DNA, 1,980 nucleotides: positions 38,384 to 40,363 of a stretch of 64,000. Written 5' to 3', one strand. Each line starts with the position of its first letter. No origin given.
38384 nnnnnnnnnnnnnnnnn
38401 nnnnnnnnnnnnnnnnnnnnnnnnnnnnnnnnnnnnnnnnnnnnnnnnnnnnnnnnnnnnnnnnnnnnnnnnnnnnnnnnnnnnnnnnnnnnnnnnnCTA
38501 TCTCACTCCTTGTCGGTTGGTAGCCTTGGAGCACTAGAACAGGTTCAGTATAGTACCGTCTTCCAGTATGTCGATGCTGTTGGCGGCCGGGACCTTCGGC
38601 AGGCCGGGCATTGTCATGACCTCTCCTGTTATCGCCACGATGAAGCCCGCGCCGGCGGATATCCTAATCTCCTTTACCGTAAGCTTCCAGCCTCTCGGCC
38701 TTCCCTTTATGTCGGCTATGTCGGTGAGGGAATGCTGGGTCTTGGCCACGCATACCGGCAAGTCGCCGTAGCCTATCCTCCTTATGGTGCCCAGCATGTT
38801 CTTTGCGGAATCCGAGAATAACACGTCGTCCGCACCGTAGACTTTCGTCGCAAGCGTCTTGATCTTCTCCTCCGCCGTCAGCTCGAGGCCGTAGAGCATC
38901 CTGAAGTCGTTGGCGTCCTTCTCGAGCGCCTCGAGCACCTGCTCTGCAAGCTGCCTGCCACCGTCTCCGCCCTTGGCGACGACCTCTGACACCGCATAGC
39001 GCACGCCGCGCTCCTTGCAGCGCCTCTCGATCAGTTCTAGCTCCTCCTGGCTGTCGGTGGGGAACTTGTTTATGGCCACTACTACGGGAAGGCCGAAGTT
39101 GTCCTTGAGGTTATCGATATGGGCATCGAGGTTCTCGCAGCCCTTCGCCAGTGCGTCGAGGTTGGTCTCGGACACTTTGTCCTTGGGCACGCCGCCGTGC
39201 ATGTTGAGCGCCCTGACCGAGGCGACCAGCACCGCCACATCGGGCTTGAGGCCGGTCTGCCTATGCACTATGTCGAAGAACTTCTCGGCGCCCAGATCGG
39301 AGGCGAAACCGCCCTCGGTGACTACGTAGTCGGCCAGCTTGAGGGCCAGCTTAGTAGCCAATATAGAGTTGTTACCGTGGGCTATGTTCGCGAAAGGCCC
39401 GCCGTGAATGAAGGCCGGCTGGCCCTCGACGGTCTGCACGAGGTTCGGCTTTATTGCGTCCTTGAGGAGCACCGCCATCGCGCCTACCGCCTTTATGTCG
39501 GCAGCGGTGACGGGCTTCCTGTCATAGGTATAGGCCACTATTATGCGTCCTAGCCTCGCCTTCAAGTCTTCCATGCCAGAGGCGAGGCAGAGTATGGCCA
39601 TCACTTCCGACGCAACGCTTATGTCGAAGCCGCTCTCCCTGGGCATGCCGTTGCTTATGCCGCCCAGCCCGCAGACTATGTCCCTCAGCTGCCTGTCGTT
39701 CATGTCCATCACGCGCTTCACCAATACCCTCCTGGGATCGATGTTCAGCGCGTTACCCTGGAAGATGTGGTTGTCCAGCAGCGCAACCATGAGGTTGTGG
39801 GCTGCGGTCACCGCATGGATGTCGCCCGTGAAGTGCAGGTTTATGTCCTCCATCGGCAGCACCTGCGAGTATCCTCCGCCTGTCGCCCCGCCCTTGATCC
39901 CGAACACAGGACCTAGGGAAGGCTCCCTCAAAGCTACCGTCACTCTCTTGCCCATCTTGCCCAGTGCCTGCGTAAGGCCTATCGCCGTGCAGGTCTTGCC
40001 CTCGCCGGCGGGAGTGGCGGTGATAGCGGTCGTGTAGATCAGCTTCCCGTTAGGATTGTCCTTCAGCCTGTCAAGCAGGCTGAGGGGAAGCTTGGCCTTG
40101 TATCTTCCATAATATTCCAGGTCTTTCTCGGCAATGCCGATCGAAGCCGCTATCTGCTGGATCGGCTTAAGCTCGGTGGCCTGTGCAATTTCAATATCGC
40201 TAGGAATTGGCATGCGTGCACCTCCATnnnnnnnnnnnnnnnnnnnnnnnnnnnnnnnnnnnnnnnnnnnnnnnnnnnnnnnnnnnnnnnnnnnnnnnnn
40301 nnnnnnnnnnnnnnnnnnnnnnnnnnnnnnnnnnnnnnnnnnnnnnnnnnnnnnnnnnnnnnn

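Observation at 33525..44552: Eleven-kb co-directional redox supraoperon: rseC-rex-dodecaheme cytochrome c-nfnA-nfnB-fhs-rnfCDGEAB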

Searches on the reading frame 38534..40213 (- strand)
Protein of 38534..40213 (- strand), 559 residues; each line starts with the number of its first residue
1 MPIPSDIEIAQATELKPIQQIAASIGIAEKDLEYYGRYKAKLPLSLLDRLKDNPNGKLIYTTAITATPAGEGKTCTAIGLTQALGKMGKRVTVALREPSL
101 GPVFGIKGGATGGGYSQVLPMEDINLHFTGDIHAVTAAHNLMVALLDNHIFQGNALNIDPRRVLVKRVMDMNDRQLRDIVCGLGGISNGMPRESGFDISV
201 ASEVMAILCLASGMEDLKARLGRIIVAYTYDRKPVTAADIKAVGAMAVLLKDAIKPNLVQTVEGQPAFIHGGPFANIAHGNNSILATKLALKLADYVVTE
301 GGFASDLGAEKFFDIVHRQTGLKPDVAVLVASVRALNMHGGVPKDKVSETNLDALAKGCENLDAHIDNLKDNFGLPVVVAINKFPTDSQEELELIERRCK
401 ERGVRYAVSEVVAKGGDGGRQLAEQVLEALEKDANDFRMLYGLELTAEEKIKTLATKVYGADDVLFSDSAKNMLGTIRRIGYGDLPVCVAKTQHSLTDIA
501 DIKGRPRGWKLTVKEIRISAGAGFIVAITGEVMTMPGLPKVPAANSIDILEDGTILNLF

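Call 4: search_protein_families(library=pfam, proteins=[window:38534-40213:-])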
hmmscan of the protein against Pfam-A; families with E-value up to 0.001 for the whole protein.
window:38534-40213:- (559 aa): 2 families
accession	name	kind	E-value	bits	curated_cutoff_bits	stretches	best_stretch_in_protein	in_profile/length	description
PF01268.25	FTHFS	-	3.7e-260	864.3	27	1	5-559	2-556/556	Formate--tetrahydrofolate ligase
PF01656.29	CbiA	-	6.3e-05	23.4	25.4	0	63-93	2-32/125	CobQ/CobB/MinD/ParA nucleotide binding domain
